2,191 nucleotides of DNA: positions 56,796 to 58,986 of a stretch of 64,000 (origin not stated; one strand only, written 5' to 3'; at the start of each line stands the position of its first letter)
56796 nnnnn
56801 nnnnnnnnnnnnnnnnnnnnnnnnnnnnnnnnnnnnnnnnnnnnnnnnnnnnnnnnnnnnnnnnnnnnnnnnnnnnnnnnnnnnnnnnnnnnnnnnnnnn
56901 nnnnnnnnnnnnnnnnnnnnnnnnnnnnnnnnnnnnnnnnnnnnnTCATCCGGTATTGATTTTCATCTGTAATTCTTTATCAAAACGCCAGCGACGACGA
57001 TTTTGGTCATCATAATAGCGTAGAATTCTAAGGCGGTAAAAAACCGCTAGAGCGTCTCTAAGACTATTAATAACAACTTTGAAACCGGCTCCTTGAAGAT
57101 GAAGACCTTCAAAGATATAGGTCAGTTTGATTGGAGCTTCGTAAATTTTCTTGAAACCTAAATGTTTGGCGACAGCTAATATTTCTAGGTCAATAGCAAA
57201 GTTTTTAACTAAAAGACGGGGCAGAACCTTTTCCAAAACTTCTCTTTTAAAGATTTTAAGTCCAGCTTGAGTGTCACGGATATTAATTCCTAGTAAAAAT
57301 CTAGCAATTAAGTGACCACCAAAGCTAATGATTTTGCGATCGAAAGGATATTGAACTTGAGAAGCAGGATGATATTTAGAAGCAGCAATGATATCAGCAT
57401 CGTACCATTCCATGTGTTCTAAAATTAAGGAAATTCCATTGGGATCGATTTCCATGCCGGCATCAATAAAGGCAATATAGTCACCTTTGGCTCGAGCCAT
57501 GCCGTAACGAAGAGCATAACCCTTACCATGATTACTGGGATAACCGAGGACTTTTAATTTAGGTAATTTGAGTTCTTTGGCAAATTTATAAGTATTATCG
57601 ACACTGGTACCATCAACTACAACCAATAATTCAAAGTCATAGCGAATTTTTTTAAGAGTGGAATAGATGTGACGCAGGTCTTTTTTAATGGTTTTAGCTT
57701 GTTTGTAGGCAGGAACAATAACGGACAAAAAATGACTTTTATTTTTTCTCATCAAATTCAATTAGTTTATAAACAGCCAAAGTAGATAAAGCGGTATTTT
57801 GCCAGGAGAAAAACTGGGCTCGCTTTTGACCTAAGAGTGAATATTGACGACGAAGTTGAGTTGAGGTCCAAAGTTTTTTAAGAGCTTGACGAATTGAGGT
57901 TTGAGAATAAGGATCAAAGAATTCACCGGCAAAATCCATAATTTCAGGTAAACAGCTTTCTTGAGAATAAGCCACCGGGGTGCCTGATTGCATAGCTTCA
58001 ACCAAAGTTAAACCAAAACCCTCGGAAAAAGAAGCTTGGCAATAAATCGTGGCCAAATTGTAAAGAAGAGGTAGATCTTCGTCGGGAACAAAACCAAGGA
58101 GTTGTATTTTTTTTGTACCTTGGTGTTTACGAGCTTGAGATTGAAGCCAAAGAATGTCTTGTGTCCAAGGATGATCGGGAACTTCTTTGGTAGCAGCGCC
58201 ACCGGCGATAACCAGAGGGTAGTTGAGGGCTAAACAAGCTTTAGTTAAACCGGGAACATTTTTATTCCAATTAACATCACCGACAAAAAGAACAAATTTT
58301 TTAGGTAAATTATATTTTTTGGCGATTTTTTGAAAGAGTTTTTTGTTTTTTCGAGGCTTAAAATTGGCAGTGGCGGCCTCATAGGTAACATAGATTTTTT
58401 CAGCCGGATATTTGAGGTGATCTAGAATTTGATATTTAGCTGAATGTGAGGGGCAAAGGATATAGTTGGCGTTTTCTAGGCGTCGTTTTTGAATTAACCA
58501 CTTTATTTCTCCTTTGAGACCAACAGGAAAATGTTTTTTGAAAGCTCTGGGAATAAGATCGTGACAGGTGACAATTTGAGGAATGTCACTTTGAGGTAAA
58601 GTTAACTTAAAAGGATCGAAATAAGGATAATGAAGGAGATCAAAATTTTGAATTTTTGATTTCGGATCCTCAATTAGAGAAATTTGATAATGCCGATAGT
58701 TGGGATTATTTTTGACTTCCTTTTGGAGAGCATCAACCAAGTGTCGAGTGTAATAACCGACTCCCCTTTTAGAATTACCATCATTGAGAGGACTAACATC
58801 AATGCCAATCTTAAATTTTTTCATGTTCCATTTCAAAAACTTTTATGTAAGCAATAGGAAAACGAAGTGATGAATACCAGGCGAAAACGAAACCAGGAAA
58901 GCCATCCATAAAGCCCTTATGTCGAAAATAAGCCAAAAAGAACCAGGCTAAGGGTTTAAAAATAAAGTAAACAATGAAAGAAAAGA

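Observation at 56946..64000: Three tandem, mutually overlapping GT-C (PMT/ArnT-like) paralogs preceded by two DPM1/GtrB-type GT2s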

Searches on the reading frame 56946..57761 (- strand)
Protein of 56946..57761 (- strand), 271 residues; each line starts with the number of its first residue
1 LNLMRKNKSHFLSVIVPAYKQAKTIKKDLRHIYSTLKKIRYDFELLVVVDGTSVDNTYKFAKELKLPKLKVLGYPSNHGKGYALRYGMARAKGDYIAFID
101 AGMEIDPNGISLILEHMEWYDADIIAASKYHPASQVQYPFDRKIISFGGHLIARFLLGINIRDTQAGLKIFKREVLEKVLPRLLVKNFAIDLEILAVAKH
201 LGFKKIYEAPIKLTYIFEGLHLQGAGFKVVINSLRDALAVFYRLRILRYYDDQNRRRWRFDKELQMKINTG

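Call 6: search_protein_families(library=pfam, proteins=[window:56946-57761:-], max_evalue=0.01)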
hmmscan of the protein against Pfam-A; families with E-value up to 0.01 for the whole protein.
window:56946-57761:- (271 aa): 3 families
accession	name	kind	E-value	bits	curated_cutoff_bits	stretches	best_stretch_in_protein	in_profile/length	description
PF00535.33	Glycos_transf_2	-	8.6e-25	88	23.3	1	13-179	1-167/168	Glycosyl transferase family 2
PF13641.12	Glyco_tranf_2_3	-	2.4e-05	24.9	27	1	12-113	3-107/230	Glycosyltransferase like family 2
PF10111.15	Glyco_tranf_2_2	-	0.00042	20.3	27.3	1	13-102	1-91/276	Glycosyltransferase like family 2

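Call 7: search_protein_families(library=ncbifam, proteins=[window:56946-57761:-], max_evalue=0.01)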
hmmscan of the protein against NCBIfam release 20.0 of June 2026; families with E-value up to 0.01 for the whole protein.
window:56946-57761:- (271 aa): 23 families
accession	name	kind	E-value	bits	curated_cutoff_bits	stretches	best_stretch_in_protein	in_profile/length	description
TIGR03937.1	PgaC_IcaA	equivalog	9.7e-13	47.8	422.3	1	5-118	40-151/407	poly-beta-1,6-N-acetyl-D-glucosamine synthase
NF010496.0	PRK13915.1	equivalog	4.1e-12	45.8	262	1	2-106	23-131/307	glucosyl-3-phosphoglycerate synthase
TIGR04283.1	glyco_like_mftF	equivalog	1.7e-11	44.1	182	1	12-117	1-97/221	TIGR04283 family arsenosugar biosynthesis glycosyltransferase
NF058614.1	PPMAGASynPpgS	equivalog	6e-11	42.2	370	1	14-215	4-198/226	polyprenyl-phospho-N-acetylgalactosaminyl synthase PpgS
NF007482.0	PRK10073.1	equivalog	7.3e-11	41.6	423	1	6-124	2-117/334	glycosyltransferase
NF047588.1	GlcsyltransPgfSStrep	equivalog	9.1e-11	41.5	500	1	12-180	3-168/308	glycosyltransferase PgfS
NF041875.1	EPS_EpsD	equivalog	9.4e-10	38.4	370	1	12-121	1-105/325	exopolysaccharide biosynthesis glycosyltransferase EpsD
TIGR04182.1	glyco_TIGR04182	equivalog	6.5e-09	35.6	325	1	13-211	3-188/293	S-layer glycoprotein N-glycosyltransferase AglJ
NF047683.1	TeichurnBiosyTuaG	equivalog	9.2e-09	35.3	400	1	8-118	4-112/252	teichuronic acid biosynthesis protein TuaG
NF007986.1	PRK10714.1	equivalog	1.5e-07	30.8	529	1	10-179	6-172/316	undecaprenyl-phosphate 4-deoxy-4-formamido-L-arabinose transferase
TIGR03111.1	glyc2_xrt_Gpos1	hypoth_equivalog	2.2e-07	30.1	363.95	1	11-119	50-158/439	TIGR03111 family XrtG-associated glycosyltransferase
NF038302.1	EPS_HpsE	equivalog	3.1e-07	29.7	300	1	12-133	3-127/307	hormogonium polysaccharide biosynthesis glycosyltransferase HpsE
TIGR04017.1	WcaA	equivalog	4.5e-07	29.7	495.75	1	11-120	6-113/279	colanic acid biosynthesis glycosyltransferase WcaA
NF007453.0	PRK10018.1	equivalog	8.6e-07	28.9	382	1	10-119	6-113/280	colanic acid biosynthesis glycosyltransferase WcaA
NF050050.1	ProtGlycPglI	equivalog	1.5e-06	27.8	500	1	11-126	3-117/306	GalNAc(5)-diNAcBac-PP-undecaprenol beta-1,3-glucosyltransferase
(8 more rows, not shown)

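Call 27: search_solved_structures(query=window:56946-57761:-, max_evalue=0.01)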
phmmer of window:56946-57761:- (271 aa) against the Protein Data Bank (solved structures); distinct sequences matched with E-value up to 0.01: 19.
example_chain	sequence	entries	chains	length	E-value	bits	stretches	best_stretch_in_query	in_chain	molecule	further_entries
5mlz_A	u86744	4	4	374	2.4e-15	60.2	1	10-211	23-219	Dolichol monophosphate mannose synthase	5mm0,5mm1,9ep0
2z87_A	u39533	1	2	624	4.4e-10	43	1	12-132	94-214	Chondroitin synthase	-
2z86_A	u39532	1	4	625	4.4e-10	43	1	12-132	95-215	Chondroitin synthase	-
6p61_A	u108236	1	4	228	6.7e-08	35.8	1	8-126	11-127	Glycosyltransferase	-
5eke_A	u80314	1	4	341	1.8e-05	27.9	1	6-127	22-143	Uncharacterized glycosyltransferase sll0501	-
5ekp_C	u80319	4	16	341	1.8e-05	27.9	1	6-127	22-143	Uncharacterized glycosyltransferase sll0501 | Glycosyltransferase sll0501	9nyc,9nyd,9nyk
9nye_A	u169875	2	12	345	1.8e-05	27.9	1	6-127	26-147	Glycosyltransferase sll0501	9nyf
9hwj_A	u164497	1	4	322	2e-05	27.7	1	12-122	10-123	Undecaprenyl-phosphate 4-deoxy-4-formamido-L-arabinose transferase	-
5hea_A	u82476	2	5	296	3.2e-05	27.1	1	9-103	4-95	Putative glycosyltransferase (GalT1)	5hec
3bcv_A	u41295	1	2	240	4.9e-05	26.5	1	12-122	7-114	Putative glycosyltransferase protein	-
9omj_A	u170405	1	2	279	7.8e-05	25.8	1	12-117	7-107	Glycosyltransferase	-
9omm_A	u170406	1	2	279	8e-05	25.8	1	12-117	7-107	Glycosyltransferase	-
9omh_A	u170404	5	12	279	8e-05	25.8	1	12-117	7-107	Glycosyltransferase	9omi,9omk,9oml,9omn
9jma_A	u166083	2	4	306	0.00016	24.8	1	12-113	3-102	GalNAc(5)-diNAcBac-PP-undecaprenol beta-1,3-glucosyltransferase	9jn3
9bhc_C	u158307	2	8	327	0.00046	23.3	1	12-126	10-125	Undecaprenyl-phosphate 4-deoxy-4-formamido-L-arabinose transferase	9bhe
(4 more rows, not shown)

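Call 94: search_solved_structures(query=window:56946-57761:-, max_evalue=1e-10, show_alignments=1)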
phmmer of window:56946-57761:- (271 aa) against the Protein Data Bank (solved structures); distinct sequences matched with E-value up to 1e-10: 1.
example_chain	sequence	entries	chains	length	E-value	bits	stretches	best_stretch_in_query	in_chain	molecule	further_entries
5mlz_A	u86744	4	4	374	2.4e-15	60.2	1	10-211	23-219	Dolichol monophosphate mannose synthase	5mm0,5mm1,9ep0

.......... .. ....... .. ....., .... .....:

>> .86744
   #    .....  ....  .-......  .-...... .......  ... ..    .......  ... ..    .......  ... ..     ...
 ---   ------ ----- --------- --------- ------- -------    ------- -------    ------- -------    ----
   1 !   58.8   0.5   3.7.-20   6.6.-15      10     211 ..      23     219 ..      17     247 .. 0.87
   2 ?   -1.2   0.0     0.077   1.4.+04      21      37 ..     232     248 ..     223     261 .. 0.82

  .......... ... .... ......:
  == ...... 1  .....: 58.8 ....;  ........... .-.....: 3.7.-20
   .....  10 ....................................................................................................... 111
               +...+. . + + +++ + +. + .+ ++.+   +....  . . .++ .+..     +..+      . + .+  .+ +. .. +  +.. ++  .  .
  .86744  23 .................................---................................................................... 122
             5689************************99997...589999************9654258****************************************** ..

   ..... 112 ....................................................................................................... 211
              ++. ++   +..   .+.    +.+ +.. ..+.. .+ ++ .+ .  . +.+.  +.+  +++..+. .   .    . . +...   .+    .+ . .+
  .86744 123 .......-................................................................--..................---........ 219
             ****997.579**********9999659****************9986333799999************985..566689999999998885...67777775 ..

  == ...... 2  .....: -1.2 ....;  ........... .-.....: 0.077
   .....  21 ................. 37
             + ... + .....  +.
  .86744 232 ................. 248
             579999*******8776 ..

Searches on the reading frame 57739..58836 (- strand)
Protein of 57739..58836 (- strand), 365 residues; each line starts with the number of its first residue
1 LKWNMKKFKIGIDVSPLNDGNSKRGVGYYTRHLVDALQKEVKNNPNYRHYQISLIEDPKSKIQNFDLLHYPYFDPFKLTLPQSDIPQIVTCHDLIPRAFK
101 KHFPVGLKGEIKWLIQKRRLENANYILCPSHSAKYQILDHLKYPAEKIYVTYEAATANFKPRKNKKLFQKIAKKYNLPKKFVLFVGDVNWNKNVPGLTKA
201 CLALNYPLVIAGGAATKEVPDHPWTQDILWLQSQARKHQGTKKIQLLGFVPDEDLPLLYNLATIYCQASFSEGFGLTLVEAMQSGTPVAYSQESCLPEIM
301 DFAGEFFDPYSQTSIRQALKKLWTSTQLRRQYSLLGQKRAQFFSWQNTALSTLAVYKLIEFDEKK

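Call 6: search_protein_families(library=pfam, proteins=[window:57739-58836:-], max_evalue=0.01)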
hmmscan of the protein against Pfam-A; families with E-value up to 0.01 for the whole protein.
window:57739-58836:- (365 aa): 6 families
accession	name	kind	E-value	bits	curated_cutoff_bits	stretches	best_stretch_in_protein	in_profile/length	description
PF00534.26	Glycos_transf_1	-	1.2e-24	87.2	26.4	1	173-333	7-166/172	Glycosyl transferases group 1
PF13692.12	Glyco_trans_1_4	-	7.5e-15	55.9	27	1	180-323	2-140/142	Glycosyl transferases group 1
PF13439.12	Glyco_transf_4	-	1.8e-10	41.5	28.5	1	62-152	68-163/170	Glycosyltransferase Family 4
PF20706.3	GT4-conflict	-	5e-05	22.9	26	1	230-300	247-320/385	Family 4 Glycosyltransferase in conflict systems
PF08993.15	T4_Gp59_N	-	0.00054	20.8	25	1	142-193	20-71/93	T4 gene Gp59 loader of gp41 DNA helicase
PF13579.12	Glyco_trans_4_4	-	0.0031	18.3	29.7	0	81-150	90-154/158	Glycosyl transferase 4-like domain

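Call 7: search_protein_families(library=ncbifam, proteins=[window:57739-58836:-], max_evalue=0.01)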
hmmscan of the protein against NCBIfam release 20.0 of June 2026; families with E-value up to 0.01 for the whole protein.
window:57739-58836:- (365 aa): 24 families
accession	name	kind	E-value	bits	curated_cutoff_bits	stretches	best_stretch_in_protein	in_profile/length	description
TIGR04047.1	MSMEG_0565_glyc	hypoth_equivalog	5.2e-23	81.7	259.85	1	115-357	131-372/373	MSMEG_0565 family glycosyltransferase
TIGR02149.1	glgA_Coryne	subfamily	2.6e-19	69.6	302.4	1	84-358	106-389/391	glycogen synthase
TIGR03449.1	mycothiol_MshA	equivalog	1.1e-12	47.6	462.5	1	119-357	161-401/406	D-inositol-3-phosphate glycosyltransferase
NF038295.1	EPS_HpsP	equivalog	1e-10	41.2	550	1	164-359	190-387/388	hormogonium polysaccharide biosynthesis glycosyltransferase HpsP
NF053787.1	GlcN_PG_synth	equivalog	1.6e-10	40.4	480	1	83-357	105-357/361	N-acetylglucosaminyl phosphatidylglycerol synthase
TIGR04157.1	glyco_rSAM_CFB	subfamily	3.4e-08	32.9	400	1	116-300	163-339/406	TIGR04157 family glycosyltransferase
NF041876.1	EPS_EpsE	equivalog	4e-08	32.9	400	1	231-340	265-376/389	exopolysaccharide biosynthesis GT4 family glycosyltransferase EpsE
TIGR02472.1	sucr_P_syn_N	equivalog_domain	1.5e-07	30.6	576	1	253-349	328-431/439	sucrose-phosphate synthase, putative, glycosyltransferase domain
NF038298.1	EPS_HpsO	equivalog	2.5e-07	29.8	575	1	119-353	143-381/388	hormogonium polysaccharide biosynthesis glycosyltransferase HpsO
TIGR02468.1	sucrsPsyn_pln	equivalog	3e-07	28.6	1143.95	1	254-349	560-661/1051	sucrose-phosphate synthase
NF049988.1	MGlcDAGSynMgs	equivalog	5.2e-07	29.4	400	1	232-356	260-384/398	alpha-monoglucosyldiacylglycerol synthase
NF041010.1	glycosy_Agl16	equivalog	1.2e-06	27.6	575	1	106-357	117-349/352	glycosylation protein Agl16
TIGR03088.1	stp2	hypoth_equivalog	3.2e-06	26.4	409.05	1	140-357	154-371/374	TIGR03088 family PEP-CTERM/XrtA system glycosyltransferase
NF047684.1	TeichurnBiosyTuaC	equivalog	3.7e-06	26.1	550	1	158-332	198-361/391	teichuronic acid biosynthesis protein TuaC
NF050063.1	ProtGlycPglJ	equivalog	4.1e-06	26.3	500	1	119-351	141-358/363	N-acetylgalactosamine-N,N'-diacetylbacillosaminyl-diphospho-undecaprenol 4-alpha-N-acetylgalactosaminyltransferase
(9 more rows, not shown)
